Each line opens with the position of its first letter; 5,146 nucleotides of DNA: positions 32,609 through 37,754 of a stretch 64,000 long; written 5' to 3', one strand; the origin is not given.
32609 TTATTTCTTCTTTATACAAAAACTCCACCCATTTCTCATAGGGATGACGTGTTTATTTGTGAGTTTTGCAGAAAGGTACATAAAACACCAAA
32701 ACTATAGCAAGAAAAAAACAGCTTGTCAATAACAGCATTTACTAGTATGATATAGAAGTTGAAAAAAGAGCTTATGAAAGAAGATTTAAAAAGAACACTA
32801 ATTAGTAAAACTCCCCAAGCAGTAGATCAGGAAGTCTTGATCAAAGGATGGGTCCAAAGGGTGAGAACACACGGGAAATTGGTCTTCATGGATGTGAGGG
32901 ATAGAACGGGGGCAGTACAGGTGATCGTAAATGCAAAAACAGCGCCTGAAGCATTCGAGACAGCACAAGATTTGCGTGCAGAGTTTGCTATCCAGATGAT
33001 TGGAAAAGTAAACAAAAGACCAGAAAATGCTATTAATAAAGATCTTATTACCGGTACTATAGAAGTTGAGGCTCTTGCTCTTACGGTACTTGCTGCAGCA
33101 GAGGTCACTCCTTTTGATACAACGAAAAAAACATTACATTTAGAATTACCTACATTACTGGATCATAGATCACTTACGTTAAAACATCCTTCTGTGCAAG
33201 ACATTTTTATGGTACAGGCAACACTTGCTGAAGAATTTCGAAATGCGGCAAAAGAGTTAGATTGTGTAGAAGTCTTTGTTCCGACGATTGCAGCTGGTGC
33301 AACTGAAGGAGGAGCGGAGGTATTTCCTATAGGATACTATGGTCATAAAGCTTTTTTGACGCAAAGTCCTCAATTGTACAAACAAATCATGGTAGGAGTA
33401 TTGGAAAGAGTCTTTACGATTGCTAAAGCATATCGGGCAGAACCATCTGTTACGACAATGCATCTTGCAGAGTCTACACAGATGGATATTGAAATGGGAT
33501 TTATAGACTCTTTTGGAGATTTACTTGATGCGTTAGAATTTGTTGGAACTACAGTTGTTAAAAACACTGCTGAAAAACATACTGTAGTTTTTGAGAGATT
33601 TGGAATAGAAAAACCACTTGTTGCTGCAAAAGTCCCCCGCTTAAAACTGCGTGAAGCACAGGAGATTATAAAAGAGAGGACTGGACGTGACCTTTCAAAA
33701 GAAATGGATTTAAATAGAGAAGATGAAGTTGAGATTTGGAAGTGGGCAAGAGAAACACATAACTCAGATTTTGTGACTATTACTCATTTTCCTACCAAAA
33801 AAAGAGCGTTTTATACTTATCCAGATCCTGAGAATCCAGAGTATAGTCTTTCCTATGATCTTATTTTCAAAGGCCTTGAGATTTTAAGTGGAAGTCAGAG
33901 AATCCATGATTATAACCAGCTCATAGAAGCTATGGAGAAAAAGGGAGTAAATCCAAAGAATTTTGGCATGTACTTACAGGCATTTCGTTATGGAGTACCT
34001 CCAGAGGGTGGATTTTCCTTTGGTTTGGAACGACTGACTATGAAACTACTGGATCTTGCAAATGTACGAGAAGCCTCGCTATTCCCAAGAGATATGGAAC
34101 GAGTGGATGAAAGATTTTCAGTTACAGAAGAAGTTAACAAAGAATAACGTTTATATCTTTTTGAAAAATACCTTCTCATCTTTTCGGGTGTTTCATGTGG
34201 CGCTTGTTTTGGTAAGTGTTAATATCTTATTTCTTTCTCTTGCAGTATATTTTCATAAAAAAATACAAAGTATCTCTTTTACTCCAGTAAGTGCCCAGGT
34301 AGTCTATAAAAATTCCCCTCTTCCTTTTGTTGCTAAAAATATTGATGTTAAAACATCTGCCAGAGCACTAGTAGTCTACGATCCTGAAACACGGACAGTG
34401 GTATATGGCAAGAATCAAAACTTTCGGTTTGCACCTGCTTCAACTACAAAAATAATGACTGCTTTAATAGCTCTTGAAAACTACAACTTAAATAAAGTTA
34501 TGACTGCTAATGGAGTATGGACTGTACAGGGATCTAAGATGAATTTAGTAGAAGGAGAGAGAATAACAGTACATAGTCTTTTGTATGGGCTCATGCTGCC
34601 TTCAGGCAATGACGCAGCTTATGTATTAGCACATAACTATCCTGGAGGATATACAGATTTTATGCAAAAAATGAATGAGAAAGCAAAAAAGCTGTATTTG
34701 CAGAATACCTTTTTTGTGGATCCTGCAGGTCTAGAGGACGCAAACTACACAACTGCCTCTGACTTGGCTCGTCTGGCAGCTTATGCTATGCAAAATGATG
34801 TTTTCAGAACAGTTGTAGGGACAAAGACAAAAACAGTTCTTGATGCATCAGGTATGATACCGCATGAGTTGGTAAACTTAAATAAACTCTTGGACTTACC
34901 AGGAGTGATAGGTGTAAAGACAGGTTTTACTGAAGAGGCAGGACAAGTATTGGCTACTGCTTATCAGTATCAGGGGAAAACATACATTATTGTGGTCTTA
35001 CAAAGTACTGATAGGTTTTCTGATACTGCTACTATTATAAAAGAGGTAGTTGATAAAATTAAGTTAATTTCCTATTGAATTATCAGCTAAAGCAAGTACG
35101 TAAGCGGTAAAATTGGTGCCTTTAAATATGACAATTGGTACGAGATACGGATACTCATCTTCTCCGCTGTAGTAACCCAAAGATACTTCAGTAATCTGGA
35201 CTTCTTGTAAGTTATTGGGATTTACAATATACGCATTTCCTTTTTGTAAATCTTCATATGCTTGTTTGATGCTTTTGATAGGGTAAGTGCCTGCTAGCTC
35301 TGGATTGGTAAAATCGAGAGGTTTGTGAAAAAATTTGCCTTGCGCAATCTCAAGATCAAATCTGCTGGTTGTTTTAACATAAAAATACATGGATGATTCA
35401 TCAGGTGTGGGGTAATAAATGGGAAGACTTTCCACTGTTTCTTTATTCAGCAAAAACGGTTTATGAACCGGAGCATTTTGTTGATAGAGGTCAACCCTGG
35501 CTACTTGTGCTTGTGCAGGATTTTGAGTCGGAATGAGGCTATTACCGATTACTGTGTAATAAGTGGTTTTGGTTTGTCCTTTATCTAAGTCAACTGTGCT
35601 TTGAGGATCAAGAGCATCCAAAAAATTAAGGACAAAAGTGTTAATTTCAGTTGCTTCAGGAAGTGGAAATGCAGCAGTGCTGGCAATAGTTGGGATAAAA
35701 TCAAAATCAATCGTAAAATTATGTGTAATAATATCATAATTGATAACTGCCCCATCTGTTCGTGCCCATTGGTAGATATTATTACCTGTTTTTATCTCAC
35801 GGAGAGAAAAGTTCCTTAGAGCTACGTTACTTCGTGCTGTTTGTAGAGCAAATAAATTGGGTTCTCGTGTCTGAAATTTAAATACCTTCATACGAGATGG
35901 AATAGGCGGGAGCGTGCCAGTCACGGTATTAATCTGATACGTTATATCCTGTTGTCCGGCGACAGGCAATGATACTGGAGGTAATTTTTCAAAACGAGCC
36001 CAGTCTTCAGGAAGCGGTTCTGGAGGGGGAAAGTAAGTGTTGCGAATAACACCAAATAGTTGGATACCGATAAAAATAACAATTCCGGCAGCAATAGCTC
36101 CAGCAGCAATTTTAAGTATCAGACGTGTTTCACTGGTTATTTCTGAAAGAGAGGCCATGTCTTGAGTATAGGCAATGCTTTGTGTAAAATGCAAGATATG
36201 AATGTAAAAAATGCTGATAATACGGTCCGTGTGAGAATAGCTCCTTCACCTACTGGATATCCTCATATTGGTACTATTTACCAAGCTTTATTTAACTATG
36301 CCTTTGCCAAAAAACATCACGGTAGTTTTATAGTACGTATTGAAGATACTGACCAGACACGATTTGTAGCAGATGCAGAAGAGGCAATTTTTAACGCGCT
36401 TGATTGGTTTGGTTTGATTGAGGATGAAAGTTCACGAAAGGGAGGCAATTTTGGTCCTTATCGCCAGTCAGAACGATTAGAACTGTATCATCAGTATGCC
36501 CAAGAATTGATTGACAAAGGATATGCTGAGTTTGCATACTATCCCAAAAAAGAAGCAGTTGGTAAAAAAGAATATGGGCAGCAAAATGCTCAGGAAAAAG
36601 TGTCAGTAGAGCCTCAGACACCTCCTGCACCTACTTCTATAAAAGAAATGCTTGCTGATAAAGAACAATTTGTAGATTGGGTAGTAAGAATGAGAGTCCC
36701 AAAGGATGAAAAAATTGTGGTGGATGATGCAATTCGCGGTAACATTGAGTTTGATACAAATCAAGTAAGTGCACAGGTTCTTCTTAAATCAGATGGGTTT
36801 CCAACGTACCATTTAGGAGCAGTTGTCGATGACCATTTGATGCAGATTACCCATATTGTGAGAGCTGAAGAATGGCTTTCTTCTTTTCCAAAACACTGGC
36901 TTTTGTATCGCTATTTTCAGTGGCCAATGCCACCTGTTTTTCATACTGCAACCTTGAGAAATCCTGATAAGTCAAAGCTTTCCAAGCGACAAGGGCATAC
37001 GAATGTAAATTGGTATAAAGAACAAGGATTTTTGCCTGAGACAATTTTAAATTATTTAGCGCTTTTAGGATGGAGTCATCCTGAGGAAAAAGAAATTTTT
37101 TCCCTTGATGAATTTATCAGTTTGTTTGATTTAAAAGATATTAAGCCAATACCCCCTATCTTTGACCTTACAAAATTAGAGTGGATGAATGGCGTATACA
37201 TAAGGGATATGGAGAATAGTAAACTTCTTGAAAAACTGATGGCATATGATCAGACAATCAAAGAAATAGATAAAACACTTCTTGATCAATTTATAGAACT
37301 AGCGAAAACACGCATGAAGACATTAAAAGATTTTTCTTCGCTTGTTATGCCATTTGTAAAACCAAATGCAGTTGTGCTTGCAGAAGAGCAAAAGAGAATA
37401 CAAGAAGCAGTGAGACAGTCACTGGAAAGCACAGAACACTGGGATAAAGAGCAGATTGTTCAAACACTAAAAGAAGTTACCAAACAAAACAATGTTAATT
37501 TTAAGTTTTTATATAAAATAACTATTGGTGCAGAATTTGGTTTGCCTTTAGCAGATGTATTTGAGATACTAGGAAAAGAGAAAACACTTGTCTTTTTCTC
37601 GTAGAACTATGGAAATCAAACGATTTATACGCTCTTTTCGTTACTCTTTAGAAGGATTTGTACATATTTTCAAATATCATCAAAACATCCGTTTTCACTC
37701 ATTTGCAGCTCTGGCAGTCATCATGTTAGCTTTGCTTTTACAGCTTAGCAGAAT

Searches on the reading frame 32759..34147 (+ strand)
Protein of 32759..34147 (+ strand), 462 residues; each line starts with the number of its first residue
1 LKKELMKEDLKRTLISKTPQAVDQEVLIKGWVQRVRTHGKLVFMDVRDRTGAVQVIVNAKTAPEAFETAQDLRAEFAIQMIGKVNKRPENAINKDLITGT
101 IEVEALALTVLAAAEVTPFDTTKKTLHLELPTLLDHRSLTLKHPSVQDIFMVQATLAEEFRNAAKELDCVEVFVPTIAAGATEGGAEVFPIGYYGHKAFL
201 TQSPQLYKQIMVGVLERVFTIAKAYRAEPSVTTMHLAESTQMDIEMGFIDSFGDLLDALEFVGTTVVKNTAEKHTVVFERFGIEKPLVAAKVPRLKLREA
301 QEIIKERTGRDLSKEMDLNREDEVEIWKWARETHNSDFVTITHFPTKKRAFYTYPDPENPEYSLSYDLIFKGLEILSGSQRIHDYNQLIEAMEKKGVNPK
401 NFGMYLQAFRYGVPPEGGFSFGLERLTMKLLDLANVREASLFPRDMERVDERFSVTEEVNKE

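Call 9: search_protein_families(library=pfam, proteins=[window:32759-34147:+], max_evalue=0.00001)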
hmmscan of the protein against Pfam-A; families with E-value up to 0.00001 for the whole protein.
window:32759-34147:+ (462 aa): 2 families
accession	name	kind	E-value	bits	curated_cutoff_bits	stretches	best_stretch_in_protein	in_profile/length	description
PF00152.25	tRNA-synt_2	-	1.1e-68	232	25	1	132-445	4-307/308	tRNA synthetases class II (D, K and N)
PF01336.31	tRNA_anti-codon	-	3.8e-15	56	27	1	26-109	1-73/75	OB-fold nucleic acid binding domain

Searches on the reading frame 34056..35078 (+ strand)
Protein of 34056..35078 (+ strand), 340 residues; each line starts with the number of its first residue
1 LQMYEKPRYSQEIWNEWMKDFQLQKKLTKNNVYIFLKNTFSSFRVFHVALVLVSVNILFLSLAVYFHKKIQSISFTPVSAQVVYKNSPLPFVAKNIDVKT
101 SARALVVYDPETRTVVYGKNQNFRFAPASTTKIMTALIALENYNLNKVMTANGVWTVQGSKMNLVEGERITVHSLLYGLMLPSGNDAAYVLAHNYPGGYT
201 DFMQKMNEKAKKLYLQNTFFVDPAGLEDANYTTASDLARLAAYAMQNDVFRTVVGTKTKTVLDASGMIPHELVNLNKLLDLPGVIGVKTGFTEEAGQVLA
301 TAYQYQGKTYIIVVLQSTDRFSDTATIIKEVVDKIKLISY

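Call 31: search_protein_families(library=pfam, proteins=[window:34056-35078:+], max_evalue=0.00001)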
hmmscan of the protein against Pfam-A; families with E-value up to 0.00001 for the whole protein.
window:34056-35078:+ (340 aa): 2 families
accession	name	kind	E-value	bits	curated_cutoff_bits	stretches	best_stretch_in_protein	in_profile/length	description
PF00768.25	Peptidase_S11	-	5e-46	157.5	27.6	1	99-317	9-237/239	D-alanyl-D-alanine carboxypeptidase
PF02113.21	Peptidase_S13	-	5.9e-06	25.7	22.8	0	98-146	14-62/444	D-Ala-D-Ala carboxypeptidase 3 (S13) family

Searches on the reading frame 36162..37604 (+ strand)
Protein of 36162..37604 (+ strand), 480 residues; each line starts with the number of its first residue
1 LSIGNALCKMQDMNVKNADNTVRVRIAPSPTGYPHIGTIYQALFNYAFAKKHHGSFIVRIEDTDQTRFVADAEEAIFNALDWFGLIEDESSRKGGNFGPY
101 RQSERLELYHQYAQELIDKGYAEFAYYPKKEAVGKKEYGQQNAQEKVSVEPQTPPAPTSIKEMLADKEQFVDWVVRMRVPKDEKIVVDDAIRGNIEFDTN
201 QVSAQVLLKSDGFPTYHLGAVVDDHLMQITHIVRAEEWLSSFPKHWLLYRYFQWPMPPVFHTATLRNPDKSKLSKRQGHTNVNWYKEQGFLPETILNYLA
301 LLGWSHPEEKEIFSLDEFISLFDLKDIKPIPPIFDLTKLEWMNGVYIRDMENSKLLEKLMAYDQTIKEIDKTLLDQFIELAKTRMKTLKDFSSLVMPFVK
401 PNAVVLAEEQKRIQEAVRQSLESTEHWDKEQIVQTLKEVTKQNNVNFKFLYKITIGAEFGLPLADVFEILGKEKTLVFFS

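Call 31: search_protein_families(library=pfam, proteins=[window:36162-37604:+], max_evalue=0.00001)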
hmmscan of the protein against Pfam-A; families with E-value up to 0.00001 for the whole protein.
window:36162-37604:+ (480 aa): 2 families
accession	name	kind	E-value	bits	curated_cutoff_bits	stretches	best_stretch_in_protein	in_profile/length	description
PF00749.27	tRNA-synt_1c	-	1.1e-89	301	23.4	1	22-341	2-314/314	tRNA synthetases class I (E and Q), catalytic domain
PF19269.4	Anticodon_2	-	1.6e-13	51.7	23.6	1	355-476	2-134/141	Anticodon binding domain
